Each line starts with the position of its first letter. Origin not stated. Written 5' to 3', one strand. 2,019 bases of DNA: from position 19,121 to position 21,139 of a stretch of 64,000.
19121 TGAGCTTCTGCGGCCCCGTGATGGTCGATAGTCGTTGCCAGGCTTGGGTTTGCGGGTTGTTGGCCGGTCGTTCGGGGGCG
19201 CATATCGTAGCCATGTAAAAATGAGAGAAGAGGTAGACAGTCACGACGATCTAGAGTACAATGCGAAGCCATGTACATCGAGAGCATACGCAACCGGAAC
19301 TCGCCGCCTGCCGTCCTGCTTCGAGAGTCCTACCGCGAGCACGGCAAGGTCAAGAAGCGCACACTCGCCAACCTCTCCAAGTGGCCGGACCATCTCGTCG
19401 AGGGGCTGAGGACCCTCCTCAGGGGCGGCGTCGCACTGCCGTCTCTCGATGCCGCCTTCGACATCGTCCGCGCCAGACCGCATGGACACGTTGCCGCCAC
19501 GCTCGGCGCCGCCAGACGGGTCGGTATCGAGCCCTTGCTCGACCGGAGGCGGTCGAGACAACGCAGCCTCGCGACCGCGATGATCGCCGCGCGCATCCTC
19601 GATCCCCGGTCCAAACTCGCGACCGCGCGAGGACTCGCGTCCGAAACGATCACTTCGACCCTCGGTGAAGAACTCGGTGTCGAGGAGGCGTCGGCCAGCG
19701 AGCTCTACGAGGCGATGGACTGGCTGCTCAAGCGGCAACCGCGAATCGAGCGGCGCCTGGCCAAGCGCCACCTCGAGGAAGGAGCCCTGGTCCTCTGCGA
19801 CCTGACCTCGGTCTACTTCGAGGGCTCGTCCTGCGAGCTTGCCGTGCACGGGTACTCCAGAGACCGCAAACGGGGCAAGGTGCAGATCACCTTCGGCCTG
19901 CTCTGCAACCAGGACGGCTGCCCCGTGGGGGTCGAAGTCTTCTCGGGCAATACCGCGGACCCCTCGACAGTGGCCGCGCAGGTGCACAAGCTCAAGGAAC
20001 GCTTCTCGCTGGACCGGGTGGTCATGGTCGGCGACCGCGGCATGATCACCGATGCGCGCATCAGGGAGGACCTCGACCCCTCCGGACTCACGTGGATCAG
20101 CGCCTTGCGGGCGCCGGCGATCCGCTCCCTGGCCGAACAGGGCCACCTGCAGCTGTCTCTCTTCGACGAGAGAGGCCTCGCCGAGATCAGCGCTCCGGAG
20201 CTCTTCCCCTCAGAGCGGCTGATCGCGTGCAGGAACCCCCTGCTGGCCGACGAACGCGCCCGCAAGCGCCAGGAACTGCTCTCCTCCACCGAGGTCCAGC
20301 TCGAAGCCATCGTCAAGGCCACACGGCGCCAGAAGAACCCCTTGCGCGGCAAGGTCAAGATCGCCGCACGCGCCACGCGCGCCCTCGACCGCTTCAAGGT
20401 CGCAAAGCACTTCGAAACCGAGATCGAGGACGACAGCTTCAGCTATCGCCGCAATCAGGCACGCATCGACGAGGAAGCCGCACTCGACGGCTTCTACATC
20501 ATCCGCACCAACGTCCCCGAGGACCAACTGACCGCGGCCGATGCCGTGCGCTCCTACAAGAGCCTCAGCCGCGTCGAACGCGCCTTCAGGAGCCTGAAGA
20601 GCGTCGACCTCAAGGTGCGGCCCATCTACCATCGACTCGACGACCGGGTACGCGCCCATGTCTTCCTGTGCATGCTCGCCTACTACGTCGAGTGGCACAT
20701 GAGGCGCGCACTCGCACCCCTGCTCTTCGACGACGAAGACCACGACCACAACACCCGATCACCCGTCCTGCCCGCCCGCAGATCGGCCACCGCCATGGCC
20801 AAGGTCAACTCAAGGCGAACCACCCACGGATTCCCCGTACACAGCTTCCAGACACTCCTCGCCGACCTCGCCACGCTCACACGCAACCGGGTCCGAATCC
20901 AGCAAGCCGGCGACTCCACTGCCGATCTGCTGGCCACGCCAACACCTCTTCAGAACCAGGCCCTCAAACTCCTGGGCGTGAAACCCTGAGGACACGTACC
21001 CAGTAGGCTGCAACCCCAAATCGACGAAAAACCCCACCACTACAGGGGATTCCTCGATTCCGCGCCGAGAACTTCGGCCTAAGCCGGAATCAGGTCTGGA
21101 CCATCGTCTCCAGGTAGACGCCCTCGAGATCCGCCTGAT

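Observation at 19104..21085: IS1634-family insertion sequence with an intact target-site duplication, inserted into the 3' flank of one copy of a duplicated transporter locus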

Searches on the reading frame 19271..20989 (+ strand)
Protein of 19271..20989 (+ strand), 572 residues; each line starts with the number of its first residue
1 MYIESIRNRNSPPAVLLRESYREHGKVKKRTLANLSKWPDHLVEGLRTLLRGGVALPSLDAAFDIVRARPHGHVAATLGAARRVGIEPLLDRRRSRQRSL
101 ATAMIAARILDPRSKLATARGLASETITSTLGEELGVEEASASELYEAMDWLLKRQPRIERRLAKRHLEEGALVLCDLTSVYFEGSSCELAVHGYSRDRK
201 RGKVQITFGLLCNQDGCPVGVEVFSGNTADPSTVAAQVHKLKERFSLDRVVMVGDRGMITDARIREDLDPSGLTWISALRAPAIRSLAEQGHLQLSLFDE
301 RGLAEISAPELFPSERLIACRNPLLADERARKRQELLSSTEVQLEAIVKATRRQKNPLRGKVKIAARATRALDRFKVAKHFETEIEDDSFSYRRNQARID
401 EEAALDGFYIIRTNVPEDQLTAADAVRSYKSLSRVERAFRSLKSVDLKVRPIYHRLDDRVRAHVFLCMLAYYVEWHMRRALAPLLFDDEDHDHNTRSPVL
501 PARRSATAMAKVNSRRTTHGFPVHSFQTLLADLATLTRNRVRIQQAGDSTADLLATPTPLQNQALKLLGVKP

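Call 4: search_protein_families(library=pfam, proteins=[window:19271-20989:+])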
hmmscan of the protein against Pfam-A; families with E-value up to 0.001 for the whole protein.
window:19271-20989:+ (572 aa): 1 family
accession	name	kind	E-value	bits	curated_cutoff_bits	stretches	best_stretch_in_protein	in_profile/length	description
PF01609.27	DDE_Tnp_1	-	7.2e-14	52.4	23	1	177-471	10-198/200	Transposase DDE domain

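Call 6: search_protein_families(library=ncbifam, proteins=[window:19271-20989:+], max_evalue=0.01)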
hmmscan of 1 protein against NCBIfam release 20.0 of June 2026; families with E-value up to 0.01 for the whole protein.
window:19271-20989:+ (572 aa): 4 families
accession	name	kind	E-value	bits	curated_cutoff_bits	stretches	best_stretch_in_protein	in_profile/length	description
NF033559.2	transpos_IS1634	equivalog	5.2e-98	329.1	100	1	28-571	2-482/483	IS1634 family transposase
NF033592.1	transpos_IS4_1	equivalog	0.00016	20.9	115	1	392-473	250-327/332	IS4 family transposase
NF033580.1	transpos_IS5_3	equivalog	0.0041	16.7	110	0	197-272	119-193/258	IS5 family transposase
NF033520.1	transpos_IS982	equivalog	0.0069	16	130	0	210-280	118-182/243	IS982 family transposase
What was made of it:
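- On IS1634 family: Residues 28-571 align to model positions 2-482 of 483 (call 6).
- On IS5 family: NF033580 scores 16.7 bits against a cutoff of 110 (call 6).
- Closest known: IS5. Different: The transposase is not IS5-like: NF033580 scores 16.7 bits against a cutoff of 110 (call 6).
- NF033559 scores 329 bits against a cutoff of 100 (call 6).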

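Call 10: find_encoding_contigs(protein=window:19271-20989:+, flank=3000, max_places=10)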
Protein window:19271-20989:+ (572 aa): no gene with exactly this product is on record in the collection.

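Call 14: find_related_loci(query=window:19271-20989:+, collection=genome_contigs, flank=3000)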
Query window:19271-20989:+ (572 aa) in genome_contigs; peptide patterns used: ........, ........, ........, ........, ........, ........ (x = any residue, [..] = any of these).
285 stretches matched a pattern; 227 encode a relative of the query (tblastn E <= 1e-3); the best 80 are kept; 80 distinct loci.
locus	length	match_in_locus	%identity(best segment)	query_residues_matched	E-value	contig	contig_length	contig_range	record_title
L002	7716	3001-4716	75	1-572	0e+0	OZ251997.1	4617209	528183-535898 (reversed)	MAG: Candidatus Multivorans sp. isolate 0020eb3c-7439-4c9e-8c72-55202c0a045f genome assembly, chromosome: 1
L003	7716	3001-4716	75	1-572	0e+0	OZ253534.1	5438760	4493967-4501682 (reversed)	MAG: Candidatus Multivorans sp. isolate be2d7f3f-f219-46b2-8ad1-06fdd0eb2387 genome assembly, chromosome: 1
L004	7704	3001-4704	75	1-568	0e+0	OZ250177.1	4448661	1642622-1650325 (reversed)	MAG: Candidatus Multivorans sp. isolate 36e5008e-f582-4c91-8c3b-5baff8031e1a genome assembly, chromosome: 1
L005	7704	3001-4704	75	1-568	0e+0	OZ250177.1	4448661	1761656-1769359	MAG: Candidatus Multivorans sp. isolate 36e5008e-f582-4c91-8c3b-5baff8031e1a genome assembly, chromosome: 1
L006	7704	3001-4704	75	1-568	0e+0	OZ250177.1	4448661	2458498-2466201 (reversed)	MAG: Candidatus Multivorans sp. isolate 36e5008e-f582-4c91-8c3b-5baff8031e1a genome assembly, chromosome: 1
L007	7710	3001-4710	75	1-570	0e+0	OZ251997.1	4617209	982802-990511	MAG: Candidatus Multivorans sp. isolate 0020eb3c-7439-4c9e-8c72-55202c0a045f genome assembly, chromosome: 1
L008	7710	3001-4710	72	1-571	0e+0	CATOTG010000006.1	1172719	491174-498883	MAG: uncultured Thermoanaerobaculia bacterium isolate 2de50437-b26d-4e32-99b7-ac34be852a58 genome assembly, contig: cont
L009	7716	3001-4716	74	1-572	0e+0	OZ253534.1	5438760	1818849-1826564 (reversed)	MAG: Candidatus Multivorans sp. isolate be2d7f3f-f219-46b2-8ad1-06fdd0eb2387 genome assembly, chromosome: 1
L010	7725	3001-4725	70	1-572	0e+0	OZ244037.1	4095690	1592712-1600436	MAG: Longimicrobiales bacterium isolate f1d7cd51-80ea-44bf-852b-8dd3c8245deb genome assembly, chromosome: 1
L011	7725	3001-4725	70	1-572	0e+0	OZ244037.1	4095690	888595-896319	MAG: Longimicrobiales bacterium isolate f1d7cd51-80ea-44bf-852b-8dd3c8245deb genome assembly, chromosome: 1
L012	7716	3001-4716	73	1-572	0e+0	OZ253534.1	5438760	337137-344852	MAG: Candidatus Multivorans sp. isolate be2d7f3f-f219-46b2-8ad1-06fdd0eb2387 genome assembly, chromosome: 1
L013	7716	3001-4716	73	1-572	0e+0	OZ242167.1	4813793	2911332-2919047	MAG: Candidatus Multivorans sp. isolate 7fb352fe-185d-4cb3-939b-2af4a04fcc16 genome assembly, chromosome: 1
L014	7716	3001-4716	73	1-572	0e+0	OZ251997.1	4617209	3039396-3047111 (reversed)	MAG: Candidatus Multivorans sp. isolate 0020eb3c-7439-4c9e-8c72-55202c0a045f genome assembly, chromosome: 1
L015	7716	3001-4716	73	1-572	0e+0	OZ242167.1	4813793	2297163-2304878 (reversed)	MAG: Candidatus Multivorans sp. isolate 7fb352fe-185d-4cb3-939b-2af4a04fcc16 genome assembly, chromosome: 1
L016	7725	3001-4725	70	1-572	0e+0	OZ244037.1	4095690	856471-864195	MAG: Longimicrobiales bacterium isolate f1d7cd51-80ea-44bf-852b-8dd3c8245deb genome assembly, chromosome: 1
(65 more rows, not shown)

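Call 19: list_cluster_members(proteins=[window:19271-20986:+])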
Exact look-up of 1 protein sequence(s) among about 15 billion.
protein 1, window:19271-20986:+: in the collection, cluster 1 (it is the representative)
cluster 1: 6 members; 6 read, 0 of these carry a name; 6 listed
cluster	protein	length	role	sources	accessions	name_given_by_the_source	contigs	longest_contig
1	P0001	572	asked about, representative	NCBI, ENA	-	-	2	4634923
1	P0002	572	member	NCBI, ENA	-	-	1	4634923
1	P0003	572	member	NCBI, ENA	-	-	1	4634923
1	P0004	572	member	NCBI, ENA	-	-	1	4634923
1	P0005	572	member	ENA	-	-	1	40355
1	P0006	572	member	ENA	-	-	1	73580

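Call 21: find_encoding_contigs(protein=P0002, flank=3000, max_places=6)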
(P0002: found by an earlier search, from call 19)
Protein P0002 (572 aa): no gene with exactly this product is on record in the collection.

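Call 22: find_encoding_contigs(protein=P0003, flank=3000, max_places=6)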
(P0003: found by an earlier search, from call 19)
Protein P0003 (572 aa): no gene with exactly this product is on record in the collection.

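Call 23: find_encoding_contigs(protein=P0004, flank=3000, max_places=6)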
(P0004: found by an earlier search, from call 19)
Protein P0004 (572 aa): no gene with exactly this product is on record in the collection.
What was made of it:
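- The DNA of the other copies on the 4.63-Mb contig could not be fetched (calls 10, 21-23).
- Tried and rejected: Exact-protein look-ups for P0001-P0004 returned nothing (calls 10, 21-23).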

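Call 27: find_encoding_contigs(protein=P0005, flank=3000, max_places=6)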
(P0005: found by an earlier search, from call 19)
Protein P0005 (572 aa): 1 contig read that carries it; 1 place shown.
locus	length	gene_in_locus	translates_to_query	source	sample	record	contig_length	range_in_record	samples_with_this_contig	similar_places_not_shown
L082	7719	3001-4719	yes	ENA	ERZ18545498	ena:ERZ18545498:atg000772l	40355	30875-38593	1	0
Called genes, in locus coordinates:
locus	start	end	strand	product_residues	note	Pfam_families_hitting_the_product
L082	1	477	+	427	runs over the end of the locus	PF12679:ABC2_membrane_2, PF12698:ABC2_membrane_3, PF01061:ABC2_membrane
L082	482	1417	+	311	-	PF00294:PfkB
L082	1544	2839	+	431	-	PF01041:DegT_DnrJ_EryC1, PF00155:Aminotran_1_2 (weak)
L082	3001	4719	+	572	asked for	PF01609:DDE_Tnp_1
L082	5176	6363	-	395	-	PF13173:AAA_14, PF13635:DUF4143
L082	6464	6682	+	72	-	-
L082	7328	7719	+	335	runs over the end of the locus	PF00145:DNA_methylase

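Call 28: find_encoding_contigs(protein=P0006, flank=3000, max_places=6)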
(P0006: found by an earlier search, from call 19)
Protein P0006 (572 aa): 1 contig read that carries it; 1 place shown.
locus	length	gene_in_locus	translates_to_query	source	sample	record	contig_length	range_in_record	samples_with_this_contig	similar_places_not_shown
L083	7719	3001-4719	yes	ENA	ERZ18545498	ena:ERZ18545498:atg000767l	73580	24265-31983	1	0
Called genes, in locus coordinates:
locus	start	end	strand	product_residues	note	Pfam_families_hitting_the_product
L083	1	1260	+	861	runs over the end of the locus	PF07715:Plug, PF00593:TonB_dep_Rec_b-barrel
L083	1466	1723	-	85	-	-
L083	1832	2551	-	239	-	-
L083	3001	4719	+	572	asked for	PF01609:DDE_Tnp_1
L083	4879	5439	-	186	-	PF23991:DUF7310 (faint), PF01442:Apolipoprotein (weak)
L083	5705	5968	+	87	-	-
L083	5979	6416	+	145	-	PF01850:PIN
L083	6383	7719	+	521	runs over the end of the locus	PF07969:Amidohydro_3, PF01979:Amidohydro_1 (weak)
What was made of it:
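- This suggests differences between co-existing strains (calls 19, 27, 28).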

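Call 38: search_solved_structures(query=window:19271-20986:+, max_evalue=1)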
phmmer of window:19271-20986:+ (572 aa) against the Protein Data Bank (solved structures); distinct sequences matched with E-value up to 1: 1.
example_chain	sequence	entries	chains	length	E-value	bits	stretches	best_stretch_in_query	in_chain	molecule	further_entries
1szi_A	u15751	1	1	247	0.49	12.3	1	505-560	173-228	mannose-6-phosphate receptor binding protein 1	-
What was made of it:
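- Closest known: IS4 family in the strict sense. Different: No PDB chain matches by sequence (call 38).
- Tried and rejected: There is none (call 38).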

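Call 45: find_homologous_proteins(query=window:19271-20986:+, max_evalue=1e-10)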
Query window:19271-20986:+ (572 aa): 8000 proteins with E <= 1e-10 among 8000 candidates; the best 120 are listed.
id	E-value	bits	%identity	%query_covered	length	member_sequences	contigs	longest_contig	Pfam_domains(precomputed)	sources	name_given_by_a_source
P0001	0.0e+0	1256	100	100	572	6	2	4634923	PF01609.28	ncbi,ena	-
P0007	0.0e+0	1034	83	100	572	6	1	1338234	PF01609.28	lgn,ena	-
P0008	1.2e-292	989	79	100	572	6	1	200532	PF01609.28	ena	-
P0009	1.9e-292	989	78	100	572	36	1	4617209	PF01609.28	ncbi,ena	-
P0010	1.8e-291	986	78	100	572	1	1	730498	PF01609.28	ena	-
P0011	6.4e-290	980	78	100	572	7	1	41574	PF01609.28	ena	-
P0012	1.9e-285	966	77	100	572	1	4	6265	PF01609.28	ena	-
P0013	2.7e-285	965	76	100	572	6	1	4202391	PF01609.28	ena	-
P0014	6.8e-283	957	76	100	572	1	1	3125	PF01609.28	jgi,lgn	-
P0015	2.6e-277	939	75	99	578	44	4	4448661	PF01609.28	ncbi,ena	-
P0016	7.5e-277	937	74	100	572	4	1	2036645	PF01609.28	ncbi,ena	-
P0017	2.1e-276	936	74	100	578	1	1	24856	PF01609.28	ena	-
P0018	2.2e-276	936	75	100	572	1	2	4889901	PF01609.28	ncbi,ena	-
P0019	3.4e-275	932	74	100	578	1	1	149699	PF01609.28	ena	-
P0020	4.3e-272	922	74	100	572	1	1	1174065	PF01609.28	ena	-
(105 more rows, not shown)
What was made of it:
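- On IS1634 family: Relatives at about 69-70% identity are named 'IS1634 family transposase' by NCBI (call 45).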
